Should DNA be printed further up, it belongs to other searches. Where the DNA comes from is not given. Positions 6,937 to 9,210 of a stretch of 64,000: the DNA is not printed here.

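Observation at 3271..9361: GMC flavoprotein plus three-subunit acetone-carboxylase/hydantoinase-like ATPase: candidate uncharacterised alcohol-to-ketone-to-carboxylate (or lactam-opening) pathway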

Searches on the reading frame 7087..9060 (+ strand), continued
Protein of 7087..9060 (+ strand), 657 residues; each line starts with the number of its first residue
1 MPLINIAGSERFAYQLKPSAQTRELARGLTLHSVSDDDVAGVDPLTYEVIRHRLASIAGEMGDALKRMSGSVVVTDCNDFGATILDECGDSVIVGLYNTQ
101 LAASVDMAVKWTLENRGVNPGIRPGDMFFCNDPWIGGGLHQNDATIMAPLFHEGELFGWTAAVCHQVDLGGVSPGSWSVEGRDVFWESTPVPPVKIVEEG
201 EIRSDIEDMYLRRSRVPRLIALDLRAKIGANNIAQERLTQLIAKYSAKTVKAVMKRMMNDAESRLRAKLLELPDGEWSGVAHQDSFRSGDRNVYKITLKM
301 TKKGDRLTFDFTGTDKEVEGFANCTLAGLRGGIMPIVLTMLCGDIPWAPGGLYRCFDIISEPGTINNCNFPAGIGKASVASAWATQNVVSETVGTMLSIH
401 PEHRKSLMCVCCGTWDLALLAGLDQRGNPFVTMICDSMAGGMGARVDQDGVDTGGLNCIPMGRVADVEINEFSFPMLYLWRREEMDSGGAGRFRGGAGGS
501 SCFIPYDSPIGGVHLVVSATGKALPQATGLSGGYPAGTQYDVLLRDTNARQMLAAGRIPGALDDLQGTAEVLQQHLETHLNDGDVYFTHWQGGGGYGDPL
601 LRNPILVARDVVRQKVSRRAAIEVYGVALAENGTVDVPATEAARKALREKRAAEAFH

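Call 68: search_dna_similar(query=window:7087-9060:+, collection=plasmids, mode=protein, max_evalue=1e-50, max_rows=40)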
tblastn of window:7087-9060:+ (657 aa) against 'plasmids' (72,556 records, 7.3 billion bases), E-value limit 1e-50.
Records with a match: 20; places in all: 20; records where one place covers at least 80% of the query: 20.
Best place of each record, by identity: <60% 20.
By first word of the organism name: Burkholderia 3; Sinorhizobium 3; Natrinema 2; Rhodococcus 2; Natronosalvus 1; Haloterrigena 1; Haladaptatus 1; Halomarina 1; Niveispirillum 1; Mycobacterium 1; and 4 more.
By predicted mobility (MOB-suite, as given by PLSDB): non-mobilizable 15; conjugative 4; mobilizable 1.
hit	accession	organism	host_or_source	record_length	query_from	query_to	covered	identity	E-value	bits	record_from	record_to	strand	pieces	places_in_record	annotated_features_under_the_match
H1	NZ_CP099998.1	Natronosalvus halobius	cell culture,sediment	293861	3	637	97%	45.2%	7e-169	542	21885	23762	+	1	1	hydantoinase B/oxoprolinase family protein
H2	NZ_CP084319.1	Haloterrigena alkaliphila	Salt lake,Salt lake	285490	29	633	92%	40.2%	1e-126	421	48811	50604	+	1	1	hydantoinase B/oxoprolinase family protein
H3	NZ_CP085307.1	Haladaptatus pallidirubidus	cell culture,saline soil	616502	22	634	93%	39.6%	3e-128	425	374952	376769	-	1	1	hydantoinase B/oxoprolinase family protein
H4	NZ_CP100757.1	Natrinema gelatinilyticum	marine sediment,sediment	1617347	29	633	92%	39.3%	3e-128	425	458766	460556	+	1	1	record has no annotation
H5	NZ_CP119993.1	Halomarina sp. PSR21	cell culture,saline soil from Tarim ...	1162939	29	633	92%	38.5%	1e-123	412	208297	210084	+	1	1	record has no annotation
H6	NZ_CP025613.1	Niveispirillum cyanobacteriorum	sing cell,cyanobacterial aggregates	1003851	42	636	91%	36.8%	6e-112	378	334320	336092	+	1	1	none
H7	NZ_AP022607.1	Mycobacterium branderi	-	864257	12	636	95%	34.9%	8e-95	328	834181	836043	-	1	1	hydantoinase B/oxoprolinase family protein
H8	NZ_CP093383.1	Rhodococcus opacus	cell culture,forest soil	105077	32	633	92%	35.1%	5e-93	323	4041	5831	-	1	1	hydantoinase B/oxoprolinase family protein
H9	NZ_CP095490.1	Halorientalis marina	cell culture,salt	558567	37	636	91%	34.4%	3e-93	323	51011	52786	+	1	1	hydantoinase B/oxoprolinase family protein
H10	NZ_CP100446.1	Natrinema caseinilyticum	marine sediment,sediment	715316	15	636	95%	32.9%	5e-79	281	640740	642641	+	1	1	hydantoinase B/oxoprolinase family protein | hydantoinase/oxoprolinase family protein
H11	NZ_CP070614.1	Rhodococcus pseudokoreensis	cell culture,rhizosphere of apple ...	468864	22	636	94%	31.7%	1e-73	266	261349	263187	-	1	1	hydantoinase B/oxoprolinase family protein | hydantoinase/oxoprolinase family protein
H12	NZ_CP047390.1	Agrobacterium sp. CGMCC 11546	whole organism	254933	27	633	92%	29.0%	2e-54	209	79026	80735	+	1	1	hydantoinase B/oxoprolinase family protein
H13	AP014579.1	Burkholderia sp. RPE67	Riptortus pedestris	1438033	42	638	91%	29.2%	4e-53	205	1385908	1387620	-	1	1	5-oxoprolinase ATP-hydrolyzing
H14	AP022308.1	Burkholderia sp. SFA1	-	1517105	42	628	89%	29.2%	4e-53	205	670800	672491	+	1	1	5-oxoprolinase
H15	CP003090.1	Burkholderia sp. YI23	-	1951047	42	628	89%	29.2%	4e-53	205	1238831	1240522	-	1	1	5-oxoprolinase (ATP-hydrolyzing)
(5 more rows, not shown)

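Call 72: search_protein_families(library=ncbifam, proteins=[L042:2664-3782:+, L071:16698-17600:+, L051:2619-3887:+, L082:3660-5099:-, L087:3799-4593:-, L090:4609-6081:+, L063:4468-5514:-, L073:17366-18490:+, L049:4108-5373:+], max_evalue=1e-10)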
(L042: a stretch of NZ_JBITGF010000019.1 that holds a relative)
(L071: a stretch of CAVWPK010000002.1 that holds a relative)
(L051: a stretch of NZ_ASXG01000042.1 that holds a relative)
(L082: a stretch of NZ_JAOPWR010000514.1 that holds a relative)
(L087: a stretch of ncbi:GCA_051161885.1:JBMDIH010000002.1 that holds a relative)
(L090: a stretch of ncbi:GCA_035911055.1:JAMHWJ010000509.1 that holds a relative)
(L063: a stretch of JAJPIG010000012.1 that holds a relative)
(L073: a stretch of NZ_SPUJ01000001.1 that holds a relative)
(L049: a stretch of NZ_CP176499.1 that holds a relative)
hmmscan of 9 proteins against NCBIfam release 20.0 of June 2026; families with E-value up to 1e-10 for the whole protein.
L042:2664-3782:+ (373 aa): 2 families
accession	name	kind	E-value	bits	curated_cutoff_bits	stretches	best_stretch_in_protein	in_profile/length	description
TIGR02272.1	gentisate_1_2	equivalog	1.2e-79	267.7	442.1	1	25-365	2-333/336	gentisate 1,2-dioxygenase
NF049978.1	AminoSalDhMabB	equivalog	1.7e-59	202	650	1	26-363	1-330/351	5-aminosalicylate 1,2-dioxygenase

L071:16698-17600:+ (301 aa): 6 families
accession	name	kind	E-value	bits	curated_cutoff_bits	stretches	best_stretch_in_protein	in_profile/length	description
NF053535.1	DhyDRhmHlse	equivalog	1.6e-45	155.6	500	1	92-278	52-239/284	2,4-didehydro-3-deoxy-L-rhamnonate hydrolase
TIGR02303.1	HpaG-C-term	equivalog_domain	1.2e-34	119.8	276.4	1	96-276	29-209/245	4-hydroxyphenylacetate degradation bifunctional isomerase/decarboxylase, C-terminal subunit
NF009399.0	PRK12764.1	equivalog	8.8e-29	100.9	444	1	106-276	17-186/501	fumarylacetoacetate hydrolase family protein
NF011750.0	PRK15203.1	equivalog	2.5e-27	95.7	811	1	59-279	174-392/429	4-hydroxyphenylacetate degradation bifunctional isomerase/decarboxylase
TIGR02305.1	HpaG-N-term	equivalog_domain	1.1e-21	77.3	228.65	1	121-280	18-176/205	4-hydroxyphenylacetate degradation bifunctional isomerase/decarboxylase, N-terminal subunit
NF007967.0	PRK10691.1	equivalog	5.2e-21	75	201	1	111-277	17-187/219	fumarylacetoacetate hydrolase family protein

L051:2619-3887:+ (423 aa): 1 family
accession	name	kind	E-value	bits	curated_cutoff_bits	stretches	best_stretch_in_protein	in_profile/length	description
TIGR03083.1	TIGR03083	domain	6e-26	92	50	1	245-406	19-170/202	maleylpyruvate isomerase family mycothiol-dependent enzyme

L082:3660-5099:- (480 aa): 5 families
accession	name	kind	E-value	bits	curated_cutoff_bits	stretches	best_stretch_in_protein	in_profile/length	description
NF042946.1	3PPDioc_HcaE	equivalog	2.6e-101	339.8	830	1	57-477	7-431/450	3-phenylpropionate/cinnamic acid dioxygenase subunit alpha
TIGR03229.1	benzo_1_2_benA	equivalog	1.4e-48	165.9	780.95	1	66-265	16-215/433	benzoate 1,2-dioxygenase large subunit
TIGR03228.1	anthran_1_2_A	equivalog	2.3e-47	161.7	671.9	1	59-265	7-213/438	anthranilate 1,2-dioxygenase large subunit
NF041684.1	ant_diox_AndAc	equivalog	8.2e-40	136.6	750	1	56-265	13-222/418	anthranilate 1,2-dioxygenase large subunit AndAc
NF058607.1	GlBtMonoOxGbcA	equivalog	4.8e-27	94.4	670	1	67-266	34-223/420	glycine betaine monooxygenase oxygenase subunit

L087:3799-4593:- (264 aa): 11 families
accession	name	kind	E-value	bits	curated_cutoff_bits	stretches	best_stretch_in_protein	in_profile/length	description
NF053537.1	DhpthDcsPhtC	equivalog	1.4e-19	70.4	200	1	37-226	6-198/232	3,4-dihydroxyphthalate decarboxylase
NF004855.0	PRK06208.1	subfamily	1.6e-16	60.4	255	1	42-244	58-250/274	class II aldolase/adducin family protein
NF005123.0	PRK06557.1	subfamily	1.8e-15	57.2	251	1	38-234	19-208/223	L-ribulose-5-phosphate 4-epimerase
NF005186.0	PRK06661.1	equivalog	1.3e-14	54.4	339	1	31-219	6-188/235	hypothetical protein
NF053831.1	RU1PAldHalo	equivalog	6.5e-14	51.9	300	1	52-243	25-204/208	ribulose-1-phosphate aldolase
NF005484.0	PRK07090.1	equivalog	1e-13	51.2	261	1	33-243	33-235/260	aldolase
NF005068.0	PRK06486.1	equivalog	3.7e-13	49.4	269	1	38-225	38-216/262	aldolase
NF043034.1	OxoTetrPhDc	equivalog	1e-11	45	250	0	31-135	5-107/205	3-oxo-tetronate 4-phosphate decarboxylase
NF006672.0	PRK09220.1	equivalog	1e-11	44.6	226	1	30-136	10-115/209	methylthioribulose 1-phosphate dehydratase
NF006208.0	PRK08333.1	equivalog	1.4e-11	44.4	267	1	34-217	8-179/189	aldolase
NF005451.0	PRK07044.1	subfamily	9.6e-11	41.2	207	0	51-234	43-219/256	aldolase II superfamily protein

L090:4609-6081:+ (490 aa): 38 families (the best 25 are shown)
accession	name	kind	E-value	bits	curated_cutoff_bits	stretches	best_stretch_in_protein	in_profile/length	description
TIGR01804.1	BADH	equivalog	1e-130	436.4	668.6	1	18-482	1-466/467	betaine-aldehyde dehydrogenase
NF009725.0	PRK13252.1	equivalog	3.1e-128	428.2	593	1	15-489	7-481/488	betaine-aldehyde dehydrogenase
NF010000.0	PRK13473.1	subfamily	2.4e-119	399.1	615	1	19-488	7-473/475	aminobutyraldehyde dehydrogenase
NF045736.1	PaDhStyDRhodo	equivalog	3.8e-116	388.4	800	1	16-486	4-476/479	phenylacetaldehyde dehydrogenase StyD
TIGR02299.1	HpaE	equivalog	7.1e-113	377.8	638.35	1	19-488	5-477/488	5-carboxymethyl-2-hydroxymuconate semialdehyde dehydrogenase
NF045735.1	PaDhStyDPseudo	equivalog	2.4e-104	349.7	850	1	16-486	4-480/483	phenylacetaldehyde dehydrogenase StyD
TIGR03216.1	OH_muco_semi_DH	equivalog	3.2e-102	342.6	693.25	1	20-488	6-480/481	2-hydroxymuconic semialdehyde dehydrogenase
NF050026.1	AcaldDHExaC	equivalog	1.1e-101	340.9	900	1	17-485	18-491/503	acetaldehyde dehydrogenase ExaC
TIGR03374.1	ABALDH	equivalog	1.5e-91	307.5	909.3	1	32-486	18-470/472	aminobutyraldehyde dehydrogenase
TIGR01780.1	SSADH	subfamily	1.7e-90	304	646.35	1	35-482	2-447/448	succinate-semialdehyde dehydrogenase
NF007352.0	PRK09847.1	equivalog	2.3e-89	300.1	850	1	16-488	21-492/495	aldehyde dehydrogenase PuuC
NF052305.1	DioxValDhHalo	equivalog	7e-88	295.6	750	1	15-483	5-477/483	2,5-dioxovalerate dehydrogenase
NF007497.0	PRK10090.1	equivalog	7.7e-85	285.5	500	1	16-488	8-478/480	aldehyde dehydrogenase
NF042993.1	AlphKGSA_gudD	equivalog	1.1e-83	281.6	770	1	18-483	7-476/481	alpha-ketoglutaric semialdehyde dehydrogenase GucD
TIGR04284.1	aldehy_Rv0768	hypoth_equivalog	1.4e-82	278.2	775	1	17-484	3-475/480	aldehyde dehydrogenase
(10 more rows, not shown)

L063:4468-5514:- (349 aa): 0 families

L073:17366-18490:+ (375 aa): 18 families
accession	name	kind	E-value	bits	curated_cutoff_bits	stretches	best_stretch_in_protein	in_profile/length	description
TIGR03989.1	Rxyl_3153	subfamily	1.8e-64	218.3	440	1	6-372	2-370/370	NDMA-dependent alcohol dehydrogenase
TIGR02818.1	adh_III_F_hyde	equivalog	1.7e-56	191.9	543.95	1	6-370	2-366/368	S-(hydroxymethyl)glutathione dehydrogenase/class III alcohol dehydrogenase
TIGR03451.1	mycoS_dep_FDH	equivalog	1.3e-53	182.1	512.9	1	7-371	3-357/358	S-(hydroxymethyl)mycothiol dehydrogenase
NF041097.1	keto_inos_dh_IolM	equivalog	4.7e-35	121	450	2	192-366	206-383/389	scyllo-inosose 3-dehydrogenase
NF003808.0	PRK05396.1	equivalog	3.6e-30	105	380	1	190-370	161-338/341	L-threonine 3-dehydrogenase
TIGR00692.1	tdh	equivalog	3.1e-29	102.1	458.35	1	162-370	133-338/340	L-threonine 3-dehydrogenase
TIGR03366.1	HpnZ_proposed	hypoth_equivalog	3.6e-29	102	328.1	1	28-300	3-262/315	putative phosphonate catabolism associated alcohol dehydrogenase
NF010344.0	PRK13771.1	subfamily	5.6e-29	101.2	349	1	7-111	2-108/334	putative alcohol dehydrogenase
NF006940.0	PRK09422.1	equivalog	1.7e-28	99.6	344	1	7-108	2-104/338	alcohol dehydrogenase AdhP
NF007489.0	PRK10083.1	equivalog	5.5e-27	94.6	376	1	16-292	10-259/339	Zn-dependent oxidoreductase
NF041172.1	AcrlCoa_red_Thmprot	equivalog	4.1e-25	88.4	500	1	7-110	2-107/334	acryloyl-CoA reductase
TIGR02824.1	quinone_pig3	subfamily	2e-20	73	296.8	1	193-311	141-256/325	putative NAD(P)H quinone oxidoreductase, PIG3 family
NF007642.0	PRK10309.1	equivalog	4.6e-20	72.1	550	0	24-121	18-114/347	galactitol-1-phosphate 5-dehydrogenase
TIGR02819.1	fdhA_non_GSH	equivalog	7.2e-20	70.9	636.95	1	30-271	36-267/397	formaldehyde dehydrogenase, glutathione-independent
NF007375.0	PRK09880.1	equivalog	1.1e-18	67.1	469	1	144-362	126-332/344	L-idonate 5-dehydrogenase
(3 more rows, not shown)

L049:4108-5373:+ (422 aa): 20 families
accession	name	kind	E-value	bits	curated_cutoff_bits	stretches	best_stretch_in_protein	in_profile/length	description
NF006021.0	PRK08163.1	equivalog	1.2e-107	360.4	459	1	17-395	5-389/398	3-hydroxybenzoate 6-monooxygenase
NF005062.0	PRK06475.1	equivalog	1.3e-55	188.9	524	1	19-397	5-395/401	FAD-binding protein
NF033623.1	urate_HpxO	equivalog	1.8e-50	172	500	1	19-367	1-349/381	FAD-dependent urate hydroxylase HpxO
NF005720.0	PRK07538.1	subfamily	1.3e-47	162.6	400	1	19-371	4-375/418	hypothetical protein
NF005313.0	PRK06847.1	subfamily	1.7e-47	162.2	372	1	18-379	5-365/375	hypothetical protein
NF005243.0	PRK06753.1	equivalog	4.5e-40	137.7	365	1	20-363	3-337/374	hypothetical protein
NF005566.0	PRK07236.1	subfamily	3.3e-32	111.9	333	1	15-206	4-186/386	hypothetical protein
TIGR03219.1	salicylate_mono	equivalog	3.1e-29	101.9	446.35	1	20-371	3-382/414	salicylate 1-monooxygenase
NF005761.0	PRK07588.1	equivalog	2.3e-21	76.2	454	1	20-344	3-329/392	FAD-binding domain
NF004829.0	PRK06183.1-3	subfamily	4.3e-16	58.8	390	0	14-181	5-181/520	bifunctional 3-(3-hydroxy-phenyl)propionate/3-hydroxycinnamic acid hydroxylase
NF005452.0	PRK07045.1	equivalog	7.8e-16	57.9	397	1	19-183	7-173/388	putative monooxygenase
NF006448.0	PRK08773.1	equivalog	2.4e-12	46.2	614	1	17-331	6-318/393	UbiH/UbiF family hydroxylase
TIGR02032.1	GG-red-SF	subfamily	2.5e-12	47.1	158.8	1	19-216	2-189/297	geranylgeranyl reductase family protein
NF005599.0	PRK07333.1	equivalog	2.6e-12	46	549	0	15-180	10-183/414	ubiquinone biosynthesis hydroxylase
NF004832.0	PRK06184.1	subfamily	9.8e-12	44.4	476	0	15-180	4-176/506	hypothetical protein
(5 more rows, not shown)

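Call 83: search_solved_structures(query=L085:13026-13718:+, max_evalue=0.00001)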
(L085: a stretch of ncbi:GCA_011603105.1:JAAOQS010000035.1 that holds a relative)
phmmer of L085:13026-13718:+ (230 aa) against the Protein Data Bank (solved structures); distinct sequences matched with E-value up to 0.00001: 34.
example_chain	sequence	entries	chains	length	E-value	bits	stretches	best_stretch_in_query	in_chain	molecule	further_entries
8ix6_A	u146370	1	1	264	2.6e-21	79.6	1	5-226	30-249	Aldolase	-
8iqa_A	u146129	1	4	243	3.9e-21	79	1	2-226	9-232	Aldolase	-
8il8_A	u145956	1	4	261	5.1e-21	78.7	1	2-226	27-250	Aldolase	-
2z7b_A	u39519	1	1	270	4.4e-18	69.1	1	6-195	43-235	Mlr6791 protein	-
4xxf_A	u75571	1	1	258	4.9e-18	68.9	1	7-195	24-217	Fuculose-1-phosphate aldolase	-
9ryg_A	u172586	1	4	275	3e-14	56.5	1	23-192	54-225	Decarboxylase NovR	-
6btd_A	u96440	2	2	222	4e-14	56.1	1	8-212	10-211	Fuculose phosphate aldolase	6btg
3ocr_A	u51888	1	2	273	9.4e-13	51.7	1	5-206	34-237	Class II aldolase/adducin domain protein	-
8iah_0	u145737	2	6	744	1.3e-12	51.2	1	20-196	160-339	Adducin 1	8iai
1k0w_A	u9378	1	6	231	8.8e-12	48.5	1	12-183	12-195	L-RIBULOSE 5 PHOSPHATE 4-EPIMERASE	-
9n43_A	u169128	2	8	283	1.1e-11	48.1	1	17-196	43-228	Class II aldolase/adducin N-terminal domain-containing protein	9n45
8iah_3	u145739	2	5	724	1.3e-11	47.9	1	39-194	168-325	Beta-adducin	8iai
4c24_A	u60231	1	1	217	1.9e-11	47.3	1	6-199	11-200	L-FUCULOSE PHOSPHATE ALDOLASE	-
4c25_A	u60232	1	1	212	2.4e-11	47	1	6-192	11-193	L-FUCULOSE PHOSPHATE ALDOLASE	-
1jdi_A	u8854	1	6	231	2.7e-11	46.9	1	12-183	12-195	L-RIBULOSE 5 PHOSPHATE 4-EPIMERASE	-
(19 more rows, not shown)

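Call 84: search_solved_structures(query=L085:6362-7840:+, max_evalue=1e-100)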
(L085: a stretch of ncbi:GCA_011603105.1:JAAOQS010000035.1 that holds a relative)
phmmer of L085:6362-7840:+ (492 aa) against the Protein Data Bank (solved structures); distinct sequences matched with E-value up to 1e-100: 23.
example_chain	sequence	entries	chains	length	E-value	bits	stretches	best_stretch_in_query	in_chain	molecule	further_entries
2wox_A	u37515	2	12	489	1.5e-113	383.4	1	21-491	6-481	BETAINE ALDEHYDE DEHYDROGENASE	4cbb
2wme_A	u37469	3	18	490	1.6e-113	383.3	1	20-491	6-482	BETAINE ALDEHYDE DEHYDROGENASE | NAD/NADP-dependent betaine aldehyde dehydrogenase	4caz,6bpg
6bjp_A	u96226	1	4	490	2.2e-113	382.8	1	20-491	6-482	NAD/NADP-dependent betaine aldehyde dehydrogenase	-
2xdr_A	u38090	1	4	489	1.2e-112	380.5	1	21-491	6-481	BETAINE ALDEHYDE DEHYDROGENASE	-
3zqa_A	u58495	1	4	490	3.9e-112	378.8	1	20-491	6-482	BETAINE ALDEHYDE DEHYDROGENASE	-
6wsa_A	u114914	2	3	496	3.5e-111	375.6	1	23-491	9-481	NAD/NADP-dependent betaine aldehyde dehydrogenase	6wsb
4o6r_A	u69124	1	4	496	1.4e-110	373.6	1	22-488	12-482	Aldehyde Dehydrogenase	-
8rwk_A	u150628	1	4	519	1.2e-108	367.3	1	22-490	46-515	Potassium-activated aldehyde dehydrogenase, mitochondrial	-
7swk_A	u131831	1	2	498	1.5e-108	366.9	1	22-490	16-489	Betaine aldehyde dehydrogenase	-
5gtk_A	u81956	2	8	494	2.6e-107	362.8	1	12-489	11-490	Betaine-aldehyde dehydrogenase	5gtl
5gt6_A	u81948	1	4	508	2.9e-107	362.7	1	12-489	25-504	Betaine-aldehyde dehydrogenase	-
4go3_A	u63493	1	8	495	8.5e-107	361.1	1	23-488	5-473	Putative gamma-hydroxymuconic semialdehyde dehydrogenase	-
4qf6_A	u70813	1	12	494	1.3e-106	360.6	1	12-489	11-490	Aldehyde dehydrogenase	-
4go4_A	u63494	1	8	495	1.6e-106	360.2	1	23-488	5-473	Putative gamma-hydroxymuconic semialdehyde dehydrogenase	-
4qet_A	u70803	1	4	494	2.4e-106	359.7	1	12-489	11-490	Aldehyde dehydrogenase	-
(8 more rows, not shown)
